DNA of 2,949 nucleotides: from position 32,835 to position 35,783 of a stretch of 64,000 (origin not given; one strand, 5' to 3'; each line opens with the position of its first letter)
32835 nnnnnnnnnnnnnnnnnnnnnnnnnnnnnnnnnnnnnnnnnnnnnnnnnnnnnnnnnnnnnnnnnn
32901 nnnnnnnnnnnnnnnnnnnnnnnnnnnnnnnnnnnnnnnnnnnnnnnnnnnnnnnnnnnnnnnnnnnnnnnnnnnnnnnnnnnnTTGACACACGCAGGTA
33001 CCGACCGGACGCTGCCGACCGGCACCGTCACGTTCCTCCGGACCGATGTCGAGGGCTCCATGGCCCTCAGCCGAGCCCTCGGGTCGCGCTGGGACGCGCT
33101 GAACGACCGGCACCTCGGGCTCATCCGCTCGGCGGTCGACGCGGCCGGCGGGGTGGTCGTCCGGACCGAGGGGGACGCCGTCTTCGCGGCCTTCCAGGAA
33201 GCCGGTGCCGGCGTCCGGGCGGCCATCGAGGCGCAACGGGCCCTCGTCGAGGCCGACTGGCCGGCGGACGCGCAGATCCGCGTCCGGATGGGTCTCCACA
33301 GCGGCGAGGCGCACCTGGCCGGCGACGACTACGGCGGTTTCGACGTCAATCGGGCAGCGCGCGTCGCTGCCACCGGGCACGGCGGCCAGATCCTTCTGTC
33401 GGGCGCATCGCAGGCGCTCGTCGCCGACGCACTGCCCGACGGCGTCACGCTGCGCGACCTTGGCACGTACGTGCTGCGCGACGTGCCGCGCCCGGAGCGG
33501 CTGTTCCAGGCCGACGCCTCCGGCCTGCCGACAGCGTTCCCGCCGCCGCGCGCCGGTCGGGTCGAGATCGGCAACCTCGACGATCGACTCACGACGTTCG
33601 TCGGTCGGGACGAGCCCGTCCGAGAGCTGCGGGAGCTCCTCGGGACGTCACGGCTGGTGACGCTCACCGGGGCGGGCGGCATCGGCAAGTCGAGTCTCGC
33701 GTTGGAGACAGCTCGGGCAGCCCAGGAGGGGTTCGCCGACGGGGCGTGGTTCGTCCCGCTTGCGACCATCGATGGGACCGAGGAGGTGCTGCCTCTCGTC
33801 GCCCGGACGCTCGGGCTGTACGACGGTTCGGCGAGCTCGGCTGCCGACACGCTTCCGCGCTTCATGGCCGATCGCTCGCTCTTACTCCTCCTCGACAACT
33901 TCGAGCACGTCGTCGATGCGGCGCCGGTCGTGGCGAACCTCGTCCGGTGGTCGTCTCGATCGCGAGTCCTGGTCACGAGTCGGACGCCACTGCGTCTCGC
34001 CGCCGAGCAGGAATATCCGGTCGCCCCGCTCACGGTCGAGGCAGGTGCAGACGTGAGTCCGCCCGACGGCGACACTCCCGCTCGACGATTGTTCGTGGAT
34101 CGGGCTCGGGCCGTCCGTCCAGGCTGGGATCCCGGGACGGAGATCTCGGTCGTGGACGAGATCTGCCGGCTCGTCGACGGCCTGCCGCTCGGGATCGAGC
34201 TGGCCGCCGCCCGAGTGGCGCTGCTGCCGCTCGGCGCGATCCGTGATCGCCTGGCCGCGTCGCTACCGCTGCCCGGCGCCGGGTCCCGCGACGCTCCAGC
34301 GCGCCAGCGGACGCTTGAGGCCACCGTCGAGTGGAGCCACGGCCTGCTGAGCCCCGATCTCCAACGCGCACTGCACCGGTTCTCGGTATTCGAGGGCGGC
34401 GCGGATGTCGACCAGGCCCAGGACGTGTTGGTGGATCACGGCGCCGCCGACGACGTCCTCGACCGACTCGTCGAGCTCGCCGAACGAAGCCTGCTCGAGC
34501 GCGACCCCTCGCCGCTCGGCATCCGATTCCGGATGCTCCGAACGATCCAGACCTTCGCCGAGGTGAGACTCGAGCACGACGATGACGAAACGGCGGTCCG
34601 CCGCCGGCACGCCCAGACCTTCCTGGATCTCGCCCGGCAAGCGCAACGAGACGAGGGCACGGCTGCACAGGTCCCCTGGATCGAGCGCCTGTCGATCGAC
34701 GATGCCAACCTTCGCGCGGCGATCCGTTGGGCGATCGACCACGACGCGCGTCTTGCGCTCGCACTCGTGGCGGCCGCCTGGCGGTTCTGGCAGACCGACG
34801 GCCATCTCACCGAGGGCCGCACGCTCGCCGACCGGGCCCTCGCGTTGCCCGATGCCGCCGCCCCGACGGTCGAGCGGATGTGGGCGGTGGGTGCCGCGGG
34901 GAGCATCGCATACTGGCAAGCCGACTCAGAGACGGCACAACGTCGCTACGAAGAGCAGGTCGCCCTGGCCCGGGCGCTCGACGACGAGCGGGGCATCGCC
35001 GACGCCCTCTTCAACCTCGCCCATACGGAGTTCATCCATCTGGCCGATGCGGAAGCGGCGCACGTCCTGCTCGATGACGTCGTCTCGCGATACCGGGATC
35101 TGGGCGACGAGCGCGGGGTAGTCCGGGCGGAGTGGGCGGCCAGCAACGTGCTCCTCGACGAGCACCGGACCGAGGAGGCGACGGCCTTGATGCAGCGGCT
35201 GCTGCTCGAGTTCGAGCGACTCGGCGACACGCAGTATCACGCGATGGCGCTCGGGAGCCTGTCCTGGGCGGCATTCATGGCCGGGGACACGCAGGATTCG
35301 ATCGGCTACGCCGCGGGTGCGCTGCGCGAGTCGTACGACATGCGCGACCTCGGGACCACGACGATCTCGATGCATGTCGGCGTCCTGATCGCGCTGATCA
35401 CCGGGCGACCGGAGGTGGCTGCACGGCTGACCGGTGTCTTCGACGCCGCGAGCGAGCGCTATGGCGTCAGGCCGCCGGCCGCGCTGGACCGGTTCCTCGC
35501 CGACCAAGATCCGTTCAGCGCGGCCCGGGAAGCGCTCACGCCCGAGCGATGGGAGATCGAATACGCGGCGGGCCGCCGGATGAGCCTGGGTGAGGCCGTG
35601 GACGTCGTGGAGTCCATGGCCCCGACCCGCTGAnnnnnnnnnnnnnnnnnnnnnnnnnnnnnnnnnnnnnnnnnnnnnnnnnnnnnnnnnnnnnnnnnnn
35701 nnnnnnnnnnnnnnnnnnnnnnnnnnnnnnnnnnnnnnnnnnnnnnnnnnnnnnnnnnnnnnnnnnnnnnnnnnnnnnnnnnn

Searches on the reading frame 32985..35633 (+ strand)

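Call 5: search_protein_families(library=pfam, max_evalue=0.01, proteins=[window:32985-35633:+])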
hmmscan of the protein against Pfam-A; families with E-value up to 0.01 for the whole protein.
window:32985-35633:+ (882 aa): 6 families
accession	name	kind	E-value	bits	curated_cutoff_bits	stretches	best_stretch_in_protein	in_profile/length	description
PF13191.12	AAA_16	-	1.2e-06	29.6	32.6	1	204-264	1-63/167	AAA ATPase domain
PF00931.28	NB-ARC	-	2.6e-06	27.3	23.5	1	221-334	17-137/248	NB-ARC domain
PF20703.3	nSTAND1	-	7.4e-06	26.3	27.1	1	203-401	14-227/379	Novel STAND NTPase 1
PF00211.25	Guanylate_cyc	-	5.2e-05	23.4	21.9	1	12-146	6-155/183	Adenylate and Guanylate cyclase catalytic domain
PF13424.12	TPR_12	-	0.0015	19.1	30.1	1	721-780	11-72/77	Tetratricopeptide repeat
PF13401.12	AAA_22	-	0.0019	19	27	1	221-324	4-109/130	AAA domain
